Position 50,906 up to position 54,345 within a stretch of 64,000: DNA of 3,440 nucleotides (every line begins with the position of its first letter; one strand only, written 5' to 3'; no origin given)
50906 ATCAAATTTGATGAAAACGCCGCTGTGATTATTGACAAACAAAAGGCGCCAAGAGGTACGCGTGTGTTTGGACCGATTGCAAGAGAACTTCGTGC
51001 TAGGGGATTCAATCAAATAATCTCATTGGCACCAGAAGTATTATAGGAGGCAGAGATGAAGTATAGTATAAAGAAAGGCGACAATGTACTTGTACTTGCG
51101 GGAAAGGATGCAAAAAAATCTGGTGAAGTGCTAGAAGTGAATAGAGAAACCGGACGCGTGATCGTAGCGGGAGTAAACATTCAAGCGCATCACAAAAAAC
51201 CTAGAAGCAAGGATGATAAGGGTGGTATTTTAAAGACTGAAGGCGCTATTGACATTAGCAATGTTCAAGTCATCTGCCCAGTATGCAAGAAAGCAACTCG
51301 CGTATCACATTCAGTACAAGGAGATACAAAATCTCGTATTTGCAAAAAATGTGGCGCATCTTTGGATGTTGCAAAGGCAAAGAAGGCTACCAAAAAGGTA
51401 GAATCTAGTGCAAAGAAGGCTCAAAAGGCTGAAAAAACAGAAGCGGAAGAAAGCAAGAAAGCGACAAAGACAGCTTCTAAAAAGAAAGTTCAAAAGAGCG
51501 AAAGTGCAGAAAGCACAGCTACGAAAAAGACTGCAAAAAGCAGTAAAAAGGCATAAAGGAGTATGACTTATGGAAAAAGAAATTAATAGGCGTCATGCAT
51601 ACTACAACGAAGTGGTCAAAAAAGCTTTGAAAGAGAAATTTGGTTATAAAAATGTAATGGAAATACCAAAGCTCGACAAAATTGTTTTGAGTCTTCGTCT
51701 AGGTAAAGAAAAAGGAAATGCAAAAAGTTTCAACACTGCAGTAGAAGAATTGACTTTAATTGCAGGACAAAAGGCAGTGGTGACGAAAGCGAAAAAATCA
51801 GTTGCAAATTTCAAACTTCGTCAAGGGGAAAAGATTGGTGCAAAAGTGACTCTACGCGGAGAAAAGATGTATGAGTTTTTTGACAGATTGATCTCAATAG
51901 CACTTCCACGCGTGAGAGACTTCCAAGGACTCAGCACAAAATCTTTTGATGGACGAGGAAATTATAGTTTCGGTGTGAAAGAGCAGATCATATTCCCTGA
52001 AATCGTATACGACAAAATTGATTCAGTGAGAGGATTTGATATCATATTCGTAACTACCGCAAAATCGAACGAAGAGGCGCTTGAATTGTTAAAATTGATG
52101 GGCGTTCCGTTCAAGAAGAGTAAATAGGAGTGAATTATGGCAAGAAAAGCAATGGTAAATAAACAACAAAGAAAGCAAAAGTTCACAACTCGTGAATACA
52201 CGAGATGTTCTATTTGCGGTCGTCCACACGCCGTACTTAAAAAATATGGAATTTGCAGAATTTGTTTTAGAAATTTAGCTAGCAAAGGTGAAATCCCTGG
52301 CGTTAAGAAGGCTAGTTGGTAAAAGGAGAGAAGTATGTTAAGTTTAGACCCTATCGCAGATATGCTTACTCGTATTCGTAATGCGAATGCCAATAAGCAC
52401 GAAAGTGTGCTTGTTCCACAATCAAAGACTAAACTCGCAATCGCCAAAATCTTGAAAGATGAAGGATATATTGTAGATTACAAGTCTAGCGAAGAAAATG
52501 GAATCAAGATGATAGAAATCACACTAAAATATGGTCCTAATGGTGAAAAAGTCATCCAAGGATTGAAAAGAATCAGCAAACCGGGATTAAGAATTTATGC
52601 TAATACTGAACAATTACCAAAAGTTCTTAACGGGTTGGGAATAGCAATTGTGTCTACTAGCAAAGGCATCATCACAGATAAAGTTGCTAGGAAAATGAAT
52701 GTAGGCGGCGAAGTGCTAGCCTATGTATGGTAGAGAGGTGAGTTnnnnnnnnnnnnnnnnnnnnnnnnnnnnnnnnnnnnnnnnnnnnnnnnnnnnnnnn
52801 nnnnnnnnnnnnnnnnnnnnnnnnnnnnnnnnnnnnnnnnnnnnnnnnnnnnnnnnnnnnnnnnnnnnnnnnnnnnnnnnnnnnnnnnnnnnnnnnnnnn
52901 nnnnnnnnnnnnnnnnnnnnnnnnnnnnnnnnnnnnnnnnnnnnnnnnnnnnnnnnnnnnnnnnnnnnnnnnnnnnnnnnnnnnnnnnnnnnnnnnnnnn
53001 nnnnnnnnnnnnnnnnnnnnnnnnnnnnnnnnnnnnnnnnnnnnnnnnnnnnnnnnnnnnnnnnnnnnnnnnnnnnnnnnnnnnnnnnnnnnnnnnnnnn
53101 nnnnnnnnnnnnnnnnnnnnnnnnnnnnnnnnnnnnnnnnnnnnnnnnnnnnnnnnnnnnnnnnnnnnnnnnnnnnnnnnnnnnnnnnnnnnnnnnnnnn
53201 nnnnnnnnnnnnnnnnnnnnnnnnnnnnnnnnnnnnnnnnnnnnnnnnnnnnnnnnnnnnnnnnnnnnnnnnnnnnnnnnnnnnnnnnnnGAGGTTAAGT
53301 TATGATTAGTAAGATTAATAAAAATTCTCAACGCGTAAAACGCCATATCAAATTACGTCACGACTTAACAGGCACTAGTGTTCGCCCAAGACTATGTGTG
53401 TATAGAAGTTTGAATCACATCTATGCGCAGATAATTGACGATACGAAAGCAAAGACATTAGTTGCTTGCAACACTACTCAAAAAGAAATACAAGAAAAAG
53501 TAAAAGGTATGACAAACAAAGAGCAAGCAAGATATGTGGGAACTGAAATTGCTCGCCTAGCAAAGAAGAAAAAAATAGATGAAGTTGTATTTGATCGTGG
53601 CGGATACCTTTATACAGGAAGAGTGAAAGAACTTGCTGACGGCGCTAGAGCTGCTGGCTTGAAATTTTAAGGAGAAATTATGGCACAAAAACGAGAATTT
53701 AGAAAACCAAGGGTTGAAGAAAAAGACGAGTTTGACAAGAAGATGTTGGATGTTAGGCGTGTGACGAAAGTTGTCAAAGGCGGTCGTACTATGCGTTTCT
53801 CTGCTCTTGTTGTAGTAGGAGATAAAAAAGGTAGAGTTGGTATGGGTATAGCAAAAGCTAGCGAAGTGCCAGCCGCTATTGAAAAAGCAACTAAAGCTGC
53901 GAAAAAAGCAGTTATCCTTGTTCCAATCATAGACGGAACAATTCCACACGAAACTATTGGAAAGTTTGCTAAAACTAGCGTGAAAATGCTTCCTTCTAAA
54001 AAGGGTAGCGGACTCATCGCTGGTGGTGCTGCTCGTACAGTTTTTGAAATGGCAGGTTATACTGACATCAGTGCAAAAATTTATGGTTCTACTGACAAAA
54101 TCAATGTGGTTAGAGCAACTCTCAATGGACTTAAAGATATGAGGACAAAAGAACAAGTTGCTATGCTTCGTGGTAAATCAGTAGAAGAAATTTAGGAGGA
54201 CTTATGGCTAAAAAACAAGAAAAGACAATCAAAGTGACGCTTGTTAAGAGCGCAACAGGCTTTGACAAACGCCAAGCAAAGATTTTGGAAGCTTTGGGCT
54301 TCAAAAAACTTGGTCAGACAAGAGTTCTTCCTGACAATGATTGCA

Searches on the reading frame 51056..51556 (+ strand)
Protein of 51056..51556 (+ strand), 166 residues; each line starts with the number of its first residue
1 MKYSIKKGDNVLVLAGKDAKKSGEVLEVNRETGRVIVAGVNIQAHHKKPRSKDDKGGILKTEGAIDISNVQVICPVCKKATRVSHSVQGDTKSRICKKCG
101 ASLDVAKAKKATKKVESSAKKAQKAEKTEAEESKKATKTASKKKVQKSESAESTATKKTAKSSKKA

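Call 69: search_protein_families(library=pfam, proteins=[window:51056-51556:+], max_evalue=0.00001)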
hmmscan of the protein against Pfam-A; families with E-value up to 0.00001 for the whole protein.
window:51056-51556:+ (166 aa): 2 families
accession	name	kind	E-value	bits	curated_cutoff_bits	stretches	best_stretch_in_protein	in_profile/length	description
PF17136.10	ribosomal_L24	-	2.2e-20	73.2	27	1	40-102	1-64/65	Ribosomal proteins 50S L24/mitochondrial 39S L24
PF00467.35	KOW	-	1.6e-06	28.1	22.3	1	7-37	1-31/32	KOW motif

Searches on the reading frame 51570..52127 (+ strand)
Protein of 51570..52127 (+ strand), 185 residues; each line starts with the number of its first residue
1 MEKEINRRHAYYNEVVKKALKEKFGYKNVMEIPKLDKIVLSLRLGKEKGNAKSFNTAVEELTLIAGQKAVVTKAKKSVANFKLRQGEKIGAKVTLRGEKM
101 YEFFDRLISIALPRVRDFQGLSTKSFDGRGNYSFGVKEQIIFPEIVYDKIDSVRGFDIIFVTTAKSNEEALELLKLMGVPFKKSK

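Call 69: search_protein_families(library=pfam, proteins=[window:51570-52127:+], max_evalue=0.00001)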
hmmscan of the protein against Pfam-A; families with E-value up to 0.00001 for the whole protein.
window:51570-52127:+ (185 aa): 2 families
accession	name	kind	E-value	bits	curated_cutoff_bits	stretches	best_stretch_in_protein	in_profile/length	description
PF00673.26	Ribosomal_L5_C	-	1e-40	138.2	27.8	1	88-181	1-94/94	ribosomal L5P family C-terminus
PF00281.24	Ribosomal_L5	-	1.2e-21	77.1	34.9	1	28-84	1-57/57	Ribosomal protein L5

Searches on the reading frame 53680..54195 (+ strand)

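Call 69: search_protein_families(library=pfam, proteins=[window:53680-54195:+], max_evalue=0.00001)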
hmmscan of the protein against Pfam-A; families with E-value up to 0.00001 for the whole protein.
window:53680-54195:+ (171 aa): 2 families
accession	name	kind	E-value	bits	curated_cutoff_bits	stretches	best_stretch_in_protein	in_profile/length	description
PF00333.26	Ribosomal_S5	-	2.6e-26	91.8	27.1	1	18-82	1-65/65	Ribosomal protein S5, N-terminal domain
PF03719.21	Ribosomal_S5_C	-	2.1e-25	88.4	21.5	1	94-164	1-71/71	Ribosomal protein S5, C-terminal domain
